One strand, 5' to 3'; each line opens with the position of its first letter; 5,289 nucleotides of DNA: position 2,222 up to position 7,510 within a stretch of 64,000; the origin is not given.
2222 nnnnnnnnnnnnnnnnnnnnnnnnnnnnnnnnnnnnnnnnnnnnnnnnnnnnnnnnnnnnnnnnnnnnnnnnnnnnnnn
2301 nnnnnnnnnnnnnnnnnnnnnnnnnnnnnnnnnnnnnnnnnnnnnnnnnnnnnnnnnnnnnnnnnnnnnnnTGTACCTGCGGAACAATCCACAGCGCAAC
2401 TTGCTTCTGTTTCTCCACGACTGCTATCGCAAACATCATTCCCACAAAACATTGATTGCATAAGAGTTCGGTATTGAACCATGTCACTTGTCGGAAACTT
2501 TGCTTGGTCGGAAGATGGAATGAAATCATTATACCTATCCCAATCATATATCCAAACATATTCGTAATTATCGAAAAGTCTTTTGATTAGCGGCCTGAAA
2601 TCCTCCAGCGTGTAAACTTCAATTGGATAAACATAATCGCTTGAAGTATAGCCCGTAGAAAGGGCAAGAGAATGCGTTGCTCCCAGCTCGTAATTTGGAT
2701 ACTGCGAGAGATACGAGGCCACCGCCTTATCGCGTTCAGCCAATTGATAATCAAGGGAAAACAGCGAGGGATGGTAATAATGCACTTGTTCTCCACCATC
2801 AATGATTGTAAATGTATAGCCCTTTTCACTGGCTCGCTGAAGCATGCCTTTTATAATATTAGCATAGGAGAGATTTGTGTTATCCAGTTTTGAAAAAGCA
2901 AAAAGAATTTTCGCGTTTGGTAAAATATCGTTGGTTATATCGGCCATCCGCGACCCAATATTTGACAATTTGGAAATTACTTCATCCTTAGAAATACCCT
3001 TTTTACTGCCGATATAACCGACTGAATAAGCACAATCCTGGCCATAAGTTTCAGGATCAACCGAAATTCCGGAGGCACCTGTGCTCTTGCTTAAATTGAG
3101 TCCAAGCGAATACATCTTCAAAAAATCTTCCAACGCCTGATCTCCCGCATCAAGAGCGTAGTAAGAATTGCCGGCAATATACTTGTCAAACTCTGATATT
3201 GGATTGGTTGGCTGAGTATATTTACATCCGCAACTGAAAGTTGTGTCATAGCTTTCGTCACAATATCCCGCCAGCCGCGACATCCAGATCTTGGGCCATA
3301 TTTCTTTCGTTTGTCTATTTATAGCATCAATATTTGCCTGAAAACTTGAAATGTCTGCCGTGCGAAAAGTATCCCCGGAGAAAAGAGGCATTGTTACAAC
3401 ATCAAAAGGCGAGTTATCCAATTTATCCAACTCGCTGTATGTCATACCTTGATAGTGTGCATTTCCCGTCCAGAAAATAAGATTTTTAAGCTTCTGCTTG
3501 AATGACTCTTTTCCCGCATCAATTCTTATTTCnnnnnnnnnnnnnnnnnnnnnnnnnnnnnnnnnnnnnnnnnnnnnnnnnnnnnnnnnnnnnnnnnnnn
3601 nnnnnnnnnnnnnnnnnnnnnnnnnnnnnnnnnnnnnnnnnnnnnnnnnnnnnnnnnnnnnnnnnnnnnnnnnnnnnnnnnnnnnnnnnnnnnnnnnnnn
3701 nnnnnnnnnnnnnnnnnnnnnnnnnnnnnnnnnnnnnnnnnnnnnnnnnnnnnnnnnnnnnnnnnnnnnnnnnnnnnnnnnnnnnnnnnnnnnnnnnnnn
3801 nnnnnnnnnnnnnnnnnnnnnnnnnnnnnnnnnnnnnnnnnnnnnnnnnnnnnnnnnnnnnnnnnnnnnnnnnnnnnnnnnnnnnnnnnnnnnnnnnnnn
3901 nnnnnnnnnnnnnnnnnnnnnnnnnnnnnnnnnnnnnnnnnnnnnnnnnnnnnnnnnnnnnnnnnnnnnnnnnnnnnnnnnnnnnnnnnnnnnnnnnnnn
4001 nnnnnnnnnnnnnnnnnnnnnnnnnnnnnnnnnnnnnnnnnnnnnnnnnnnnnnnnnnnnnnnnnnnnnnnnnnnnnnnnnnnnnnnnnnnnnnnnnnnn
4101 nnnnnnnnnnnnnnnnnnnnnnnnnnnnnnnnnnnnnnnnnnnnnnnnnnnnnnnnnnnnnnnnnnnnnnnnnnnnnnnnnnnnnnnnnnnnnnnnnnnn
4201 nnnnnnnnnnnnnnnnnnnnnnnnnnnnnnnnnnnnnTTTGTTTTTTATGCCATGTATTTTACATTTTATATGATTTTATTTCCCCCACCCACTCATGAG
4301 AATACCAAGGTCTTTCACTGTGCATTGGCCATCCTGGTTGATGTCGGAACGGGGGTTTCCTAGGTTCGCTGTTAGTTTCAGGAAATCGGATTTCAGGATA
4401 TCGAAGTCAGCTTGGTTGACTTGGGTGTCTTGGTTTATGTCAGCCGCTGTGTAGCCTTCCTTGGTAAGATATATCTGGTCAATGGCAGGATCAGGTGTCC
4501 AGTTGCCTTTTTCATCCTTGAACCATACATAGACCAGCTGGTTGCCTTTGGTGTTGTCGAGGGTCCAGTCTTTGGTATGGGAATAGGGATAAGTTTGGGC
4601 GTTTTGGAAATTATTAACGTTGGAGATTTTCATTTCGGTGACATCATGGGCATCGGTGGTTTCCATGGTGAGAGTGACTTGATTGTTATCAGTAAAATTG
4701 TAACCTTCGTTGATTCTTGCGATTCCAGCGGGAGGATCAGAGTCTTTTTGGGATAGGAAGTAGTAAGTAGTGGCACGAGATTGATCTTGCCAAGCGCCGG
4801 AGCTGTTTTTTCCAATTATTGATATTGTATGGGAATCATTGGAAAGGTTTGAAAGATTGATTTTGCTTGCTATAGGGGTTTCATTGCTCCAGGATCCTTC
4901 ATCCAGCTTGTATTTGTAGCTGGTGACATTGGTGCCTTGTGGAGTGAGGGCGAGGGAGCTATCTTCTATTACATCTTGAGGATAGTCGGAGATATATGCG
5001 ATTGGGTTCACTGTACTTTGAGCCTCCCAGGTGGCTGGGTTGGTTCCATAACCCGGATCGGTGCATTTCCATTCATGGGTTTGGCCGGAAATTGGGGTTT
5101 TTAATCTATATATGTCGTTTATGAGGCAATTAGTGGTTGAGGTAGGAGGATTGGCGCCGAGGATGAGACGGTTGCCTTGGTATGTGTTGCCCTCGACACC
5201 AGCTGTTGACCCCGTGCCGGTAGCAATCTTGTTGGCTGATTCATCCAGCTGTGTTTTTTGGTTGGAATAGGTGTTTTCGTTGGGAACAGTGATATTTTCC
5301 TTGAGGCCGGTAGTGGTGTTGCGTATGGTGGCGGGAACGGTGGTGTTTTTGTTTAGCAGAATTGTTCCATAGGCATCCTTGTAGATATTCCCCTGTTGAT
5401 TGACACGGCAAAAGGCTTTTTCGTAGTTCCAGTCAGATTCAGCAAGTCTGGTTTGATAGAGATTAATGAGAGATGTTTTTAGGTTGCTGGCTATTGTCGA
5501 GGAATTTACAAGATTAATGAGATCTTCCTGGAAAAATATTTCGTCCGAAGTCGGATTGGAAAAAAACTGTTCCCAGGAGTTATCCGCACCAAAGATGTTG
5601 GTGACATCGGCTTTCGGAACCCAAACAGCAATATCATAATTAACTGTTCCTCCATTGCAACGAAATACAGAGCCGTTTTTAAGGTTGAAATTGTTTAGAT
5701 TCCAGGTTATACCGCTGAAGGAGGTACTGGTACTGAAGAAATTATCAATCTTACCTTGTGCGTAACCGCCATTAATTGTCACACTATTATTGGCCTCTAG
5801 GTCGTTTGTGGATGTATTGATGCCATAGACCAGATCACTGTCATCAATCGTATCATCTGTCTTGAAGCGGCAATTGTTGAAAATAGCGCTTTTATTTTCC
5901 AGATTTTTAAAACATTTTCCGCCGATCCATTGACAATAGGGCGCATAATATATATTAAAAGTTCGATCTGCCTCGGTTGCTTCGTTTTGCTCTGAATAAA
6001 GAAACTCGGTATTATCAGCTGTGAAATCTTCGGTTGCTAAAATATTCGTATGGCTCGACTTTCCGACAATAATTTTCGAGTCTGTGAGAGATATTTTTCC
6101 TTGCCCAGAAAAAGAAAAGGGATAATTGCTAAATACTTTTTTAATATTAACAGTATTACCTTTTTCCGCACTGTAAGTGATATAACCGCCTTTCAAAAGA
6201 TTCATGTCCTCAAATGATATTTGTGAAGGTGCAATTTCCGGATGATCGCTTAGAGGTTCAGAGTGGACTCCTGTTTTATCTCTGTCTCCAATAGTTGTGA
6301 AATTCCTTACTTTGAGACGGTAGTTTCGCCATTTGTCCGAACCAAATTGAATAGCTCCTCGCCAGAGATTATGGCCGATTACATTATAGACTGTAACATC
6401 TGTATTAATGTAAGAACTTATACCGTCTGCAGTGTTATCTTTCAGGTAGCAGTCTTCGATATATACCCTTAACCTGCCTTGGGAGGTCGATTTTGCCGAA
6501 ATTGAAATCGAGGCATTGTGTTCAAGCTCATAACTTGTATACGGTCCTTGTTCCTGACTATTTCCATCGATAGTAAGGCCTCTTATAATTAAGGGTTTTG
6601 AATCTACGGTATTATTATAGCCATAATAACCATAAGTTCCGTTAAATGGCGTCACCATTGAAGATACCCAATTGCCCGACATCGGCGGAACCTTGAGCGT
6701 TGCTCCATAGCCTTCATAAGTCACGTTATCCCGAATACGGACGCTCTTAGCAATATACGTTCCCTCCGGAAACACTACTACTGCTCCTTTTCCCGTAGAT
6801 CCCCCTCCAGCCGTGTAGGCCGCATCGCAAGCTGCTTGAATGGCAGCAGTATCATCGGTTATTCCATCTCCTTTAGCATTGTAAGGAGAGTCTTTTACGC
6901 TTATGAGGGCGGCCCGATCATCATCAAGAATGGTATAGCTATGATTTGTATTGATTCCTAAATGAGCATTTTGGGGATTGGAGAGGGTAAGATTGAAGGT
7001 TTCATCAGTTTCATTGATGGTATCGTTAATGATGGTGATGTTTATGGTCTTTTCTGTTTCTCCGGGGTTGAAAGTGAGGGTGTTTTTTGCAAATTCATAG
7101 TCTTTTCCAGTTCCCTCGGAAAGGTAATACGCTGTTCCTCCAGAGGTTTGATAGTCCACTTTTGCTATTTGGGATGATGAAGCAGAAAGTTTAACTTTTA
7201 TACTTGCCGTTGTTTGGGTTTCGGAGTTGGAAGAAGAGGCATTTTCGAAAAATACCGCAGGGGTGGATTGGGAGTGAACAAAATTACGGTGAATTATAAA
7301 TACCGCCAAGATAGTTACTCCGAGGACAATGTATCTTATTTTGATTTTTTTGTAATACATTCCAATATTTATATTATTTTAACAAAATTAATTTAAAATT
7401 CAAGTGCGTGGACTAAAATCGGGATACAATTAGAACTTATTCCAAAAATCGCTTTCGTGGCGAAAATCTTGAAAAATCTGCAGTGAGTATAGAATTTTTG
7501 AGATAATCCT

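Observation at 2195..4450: Two adjacent genes end in near-identical dockerin modules attached to lectin-fold and lyase-fold catalytic/binding domains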

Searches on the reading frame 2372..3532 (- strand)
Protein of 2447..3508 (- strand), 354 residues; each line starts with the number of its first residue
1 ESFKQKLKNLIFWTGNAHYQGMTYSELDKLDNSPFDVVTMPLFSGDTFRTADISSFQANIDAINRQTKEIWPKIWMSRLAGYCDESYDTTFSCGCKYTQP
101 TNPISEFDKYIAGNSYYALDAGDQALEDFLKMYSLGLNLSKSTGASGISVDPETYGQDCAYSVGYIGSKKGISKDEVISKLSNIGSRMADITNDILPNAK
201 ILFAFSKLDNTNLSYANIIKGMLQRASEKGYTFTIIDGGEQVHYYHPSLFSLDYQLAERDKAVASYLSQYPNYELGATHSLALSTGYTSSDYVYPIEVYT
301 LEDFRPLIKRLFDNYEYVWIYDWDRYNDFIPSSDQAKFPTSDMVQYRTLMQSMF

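Call 40: find_homologous_proteins(query=window:2447-3508:-, max_evalue=0.001)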
Query seq(354 aa) (354 aa): 1 proteins with E <= 0.001 among 1551 candidates.
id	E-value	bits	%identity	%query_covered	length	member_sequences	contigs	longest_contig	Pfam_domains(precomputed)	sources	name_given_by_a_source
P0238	1.5e-11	62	26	73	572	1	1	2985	-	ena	-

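Call 52: predict_structure(alignment_id=A3)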
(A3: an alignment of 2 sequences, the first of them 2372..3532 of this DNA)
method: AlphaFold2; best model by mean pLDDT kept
length: 387 residues; sequences in the alignment: 2
mean_pLDDT: 47.5   pTM: 0.53
mean pLDDT of the five models: 47.5, 46.0, 45.4, 43.9, 42.0
residues with pLDDT >= 90: 17; 70-90: 50; 50-70: 78; < 50: 242
segments of 3 or more residues with pLDDT < 50: 1-129, 150-152, 161-168, 214-219, 249-255, 285-309, 324-387
pLDDT, mean of each block of 10 residues (from residue 1): 36 40 32 38 28 28 34 30 25 29 26 33 40 62 61 57 46 71 83 90 82 50 77 92 64 48 60 70 54 33 44 54 48 32 28 27 31 36 30
secondary structure, 60 per line:
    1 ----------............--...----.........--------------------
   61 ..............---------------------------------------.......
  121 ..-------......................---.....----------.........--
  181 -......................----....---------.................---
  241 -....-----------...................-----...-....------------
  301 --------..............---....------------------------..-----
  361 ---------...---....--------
elements in order: H11-22 H32-40 H61-74 H114-117 E118-122 H130-151 E155-159 H171-178 H182-203 E208-211 H222-237 E242-245 H257-275 E281-283 E285-288 H309-322 E326-329 H376-379

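Call 76: fold_search(model_id=the predicted structure, library=pdb)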
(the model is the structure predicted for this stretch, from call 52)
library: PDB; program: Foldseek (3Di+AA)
matches with E <= 10: 1252; with E <= 0.001: 1
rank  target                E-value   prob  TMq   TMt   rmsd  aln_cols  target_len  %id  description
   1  2hsa_B                9.4e-04  1.00  0.32  0.33   5.9       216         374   10  Crystal structure of 12-oxophytodienoate reductase 3 (OPR3) from tomato (released 2006-09-12)
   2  6wn6_B                1.1e-03  0.90  0.24  0.31  10.9       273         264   12  Crystal structure of 3-keto-D-glucoside 4-epimerase, YcjR, from E. coli, apo form (released 2020-06-10)
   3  5dy2                  1.2e-03  1.00  0.29  0.30   6.5       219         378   10  Crystal structure of Dbr2 with mutation M27L (released 2016-10-05)
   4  6int_B                1.6e-03  0.99  0.25  0.24   7.3       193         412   13  xylose isomerase from Paenibacillus sp. R4 (released 2019-01-16)
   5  8aub_A                2.2e-03  1.00  0.32  0.33   5.9       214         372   11  12-oxophytodienoate reductase 3 (OPR3) from Solanum lycopersicum in complex with ethyl (Z)-2-(hydroxyimino)-3-oxopenta (released 2023-03-01)
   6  6wn6_A                2.5e-03  0.84  0.24  0.31  11.1       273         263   12  Crystal structure of 3-keto-D-glucoside 4-epimerase, YcjR, from E. coli, apo form (released 2020-06-10)
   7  8aub_B                2.7e-03  1.00  0.32  0.33   5.9       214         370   11  12-oxophytodienoate reductase 3 (OPR3) from Solanum lycopersicum in complex with ethyl (Z)-2-(hydroxyimino)-3-oxopenta (released 2023-03-01)
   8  7tmb_A                2.7e-03  0.99  0.29  0.31   6.2       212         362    9  Crystal Structure of N-ethylmaleimide reductase from Klebsiella pneumoniae (released 2022-02-02)
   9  1h50                  3.0e-03  0.99  0.29  0.30   6.0       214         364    8  Structure of Pentaerythritol Tetranitrate Reductase and complexes (released 2001-07-05)
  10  8bpp_A                3.2e-03  0.99  0.29  0.30   6.4       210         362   10  crystal structure of N-ethylmaleimide reductase (nemA) from Escherichia coli (released 2024-02-28)
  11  3p8i                  4.7e-03  0.99  0.29  0.30   6.3       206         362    9  Y351F mutant of pentaerythritol tetranitrate reductase containing a bound acetate molecule (released 2011-04-06)
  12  4tmb_A                4.7e-03  0.98  0.29  0.29   7.7       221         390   12  CRYSTAL STRUCTURE of OLD YELLOW ENZYME from CANDIDA MACEDONIENSIS AKU4588 (released 2015-02-11)
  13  7xmh                  5.6e-03  0.97  0.28  0.36   6.7       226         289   12  Crystal structure of a rice class IIIb chitinase, Oschib2 (released 2023-05-03)
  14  4tmc_D                6.0e-03  0.95  0.24  0.24   7.9       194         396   14  CRYSTAL STRUCTURE of OLD YELLOW ENZYME from CANDIDA MACEDONIENSIS AKU4588 COMPLEXED with P-HYDROXYBENZALDEHYDE (released 2015-02-11)
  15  8qmx_A                7.6e-03  0.99  0.31  0.33   5.7       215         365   10  OPR3 wildtype in complex with NADPH4 (released 2024-01-17)
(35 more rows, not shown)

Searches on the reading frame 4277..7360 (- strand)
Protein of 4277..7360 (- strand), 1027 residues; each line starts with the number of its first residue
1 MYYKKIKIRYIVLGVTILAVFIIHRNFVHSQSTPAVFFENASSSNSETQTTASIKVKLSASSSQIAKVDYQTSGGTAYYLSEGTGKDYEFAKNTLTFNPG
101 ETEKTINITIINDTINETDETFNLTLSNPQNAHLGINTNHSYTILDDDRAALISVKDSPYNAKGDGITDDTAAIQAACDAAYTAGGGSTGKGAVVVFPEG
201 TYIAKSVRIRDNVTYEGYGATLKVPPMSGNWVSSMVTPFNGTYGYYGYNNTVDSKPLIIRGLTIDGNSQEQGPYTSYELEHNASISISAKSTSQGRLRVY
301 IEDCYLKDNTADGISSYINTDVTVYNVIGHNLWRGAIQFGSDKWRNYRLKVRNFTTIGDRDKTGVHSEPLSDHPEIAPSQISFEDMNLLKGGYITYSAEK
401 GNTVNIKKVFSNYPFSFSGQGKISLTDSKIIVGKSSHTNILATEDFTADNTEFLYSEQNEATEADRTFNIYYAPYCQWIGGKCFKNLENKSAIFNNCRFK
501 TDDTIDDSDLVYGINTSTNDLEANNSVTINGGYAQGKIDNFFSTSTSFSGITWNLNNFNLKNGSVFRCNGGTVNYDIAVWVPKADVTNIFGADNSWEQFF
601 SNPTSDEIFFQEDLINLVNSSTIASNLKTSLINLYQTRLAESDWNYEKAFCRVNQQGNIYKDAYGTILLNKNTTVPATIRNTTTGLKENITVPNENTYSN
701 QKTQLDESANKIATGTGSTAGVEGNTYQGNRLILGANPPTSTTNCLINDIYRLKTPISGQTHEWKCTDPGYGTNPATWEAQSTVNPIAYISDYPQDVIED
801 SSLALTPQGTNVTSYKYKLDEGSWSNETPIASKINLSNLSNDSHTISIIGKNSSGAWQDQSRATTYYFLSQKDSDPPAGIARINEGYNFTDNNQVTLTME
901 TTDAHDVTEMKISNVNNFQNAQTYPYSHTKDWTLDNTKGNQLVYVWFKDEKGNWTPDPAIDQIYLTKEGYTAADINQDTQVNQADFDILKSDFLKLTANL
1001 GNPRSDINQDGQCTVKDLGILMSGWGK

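Call 3: search_protein_families(library=pfam, proteins=[window:4277-7360:-], max_evalue=0.1)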
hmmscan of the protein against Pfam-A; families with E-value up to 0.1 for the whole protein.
window:4277-7360:- (1027 aa): 5 families
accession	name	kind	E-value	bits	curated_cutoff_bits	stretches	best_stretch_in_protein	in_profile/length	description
PF03160.20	Calx-beta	-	8.9e-21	74.6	27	1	31-148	3-119/119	Calx-beta domain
PF12708.12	Pect-lyase_RHGA_epim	-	2.8e-11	44.1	27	1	154-338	3-191/213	Rhamnogalacturonase A/epimerase, pectate lyase-like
PF00404.24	Dockerin_1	-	1.1e-05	26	22.9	1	973-1021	2-52/57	Dockerin type I domain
PF17957.7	Big_7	-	0.014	16.4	24.1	0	43-100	9-64/70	Bacterial Ig domain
PF12218.14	End_N_terminal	-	0.074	13.2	26.3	0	162-181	1-20/67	N terminal extension of bacteriophage endosialidase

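Call 23: search_solved_structures(query=window:4277-7360:-, max_evalue=1, show_alignments=0)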
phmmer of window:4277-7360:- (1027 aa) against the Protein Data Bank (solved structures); distinct sequences matched with E-value up to 1: 28.
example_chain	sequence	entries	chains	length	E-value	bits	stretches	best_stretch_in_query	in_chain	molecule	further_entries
3us9_A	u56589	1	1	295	2.4e-15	59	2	30-162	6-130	Sodium/calcium exchanger 1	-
3rb7_A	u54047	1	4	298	4.8e-13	51.4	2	52-161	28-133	Na/Ca exchange protein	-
3rb5_A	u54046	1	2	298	6.8e-13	50.9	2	52-161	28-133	Na/Ca exchange protein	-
8jp0_A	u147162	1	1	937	2.3e-12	49.2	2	30-132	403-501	Sodium/calcium exchanger 1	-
8sgi_A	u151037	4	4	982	2.9e-12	48.8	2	34-132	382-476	Sodium/calcium exchanger 1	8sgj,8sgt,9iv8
2dpk_A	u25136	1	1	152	5.6e-11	44.6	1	24-163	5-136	Sodium/calcium exchanger 1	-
2fws_A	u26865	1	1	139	3.1e-10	42.1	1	36-163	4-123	Sodium/calcium exchanger 1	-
3gin_A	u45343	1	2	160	1.1e-09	40.4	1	35-162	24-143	Sodium/calcium exchanger 1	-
3ead_A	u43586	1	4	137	2e-09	39.4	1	51-161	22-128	Na/Ca exchange protein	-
5m5z_A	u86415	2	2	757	5.1e-09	38.1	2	155-206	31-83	Beta-1,3-glucanase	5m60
7chu_A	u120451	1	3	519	2e-07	32.8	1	152-229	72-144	Putative pectin lyase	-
8xfq_A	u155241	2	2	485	4.1e-07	31.8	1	159-289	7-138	mannuronan 5-epimerase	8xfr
8ja4_A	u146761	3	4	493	4.2e-07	31.8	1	159-289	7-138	mannuronan 5-epimerase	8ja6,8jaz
3e9t_A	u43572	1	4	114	4.2e-07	31.7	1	53-148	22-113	Na/Ca exchange protein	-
5lw3_A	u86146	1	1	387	4.4e-05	25.1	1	157-246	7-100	Poly(beta-D-mannuronate) C5 epimerase 6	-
2mte_A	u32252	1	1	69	0.0065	17.9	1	973-1022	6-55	Cellulose 1,4-beta-cellobiosidase (reducing end) CelS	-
2y3n_B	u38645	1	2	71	0.059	14.7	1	973-1027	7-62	CELLULOSOMAL FAMILY-48 PROCESSIVE GLYCOSIDE HYDROLASE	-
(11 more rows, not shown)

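Call 42: search_protein_families(library=ncbifam, proteins=[window:4277-7360:-], max_evalue=1)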
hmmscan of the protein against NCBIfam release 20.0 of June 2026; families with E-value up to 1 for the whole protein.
window:4277-7360:- (1027 aa): 4 families
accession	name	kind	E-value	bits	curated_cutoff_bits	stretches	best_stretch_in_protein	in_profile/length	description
TIGR00845.1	caca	equivalog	2.9e-14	51.8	679.85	1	32-174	393-524/921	sodium/calcium exchanger 1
NF049898.1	RhamgalacuronBT4146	equivalog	3.3e-08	32.7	500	1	160-223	4-62/445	rhamnogalacturonidase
NF049892.1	AlphdgalacturondseBT4155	equivalog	0.0011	17.8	800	1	159-243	55-134/454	alpha-d-galacturonidase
NF038115.1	SVAGG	subfamily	0.0065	15.5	150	1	48-124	278-352/407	SVAGG family GlyGly-CTERM protein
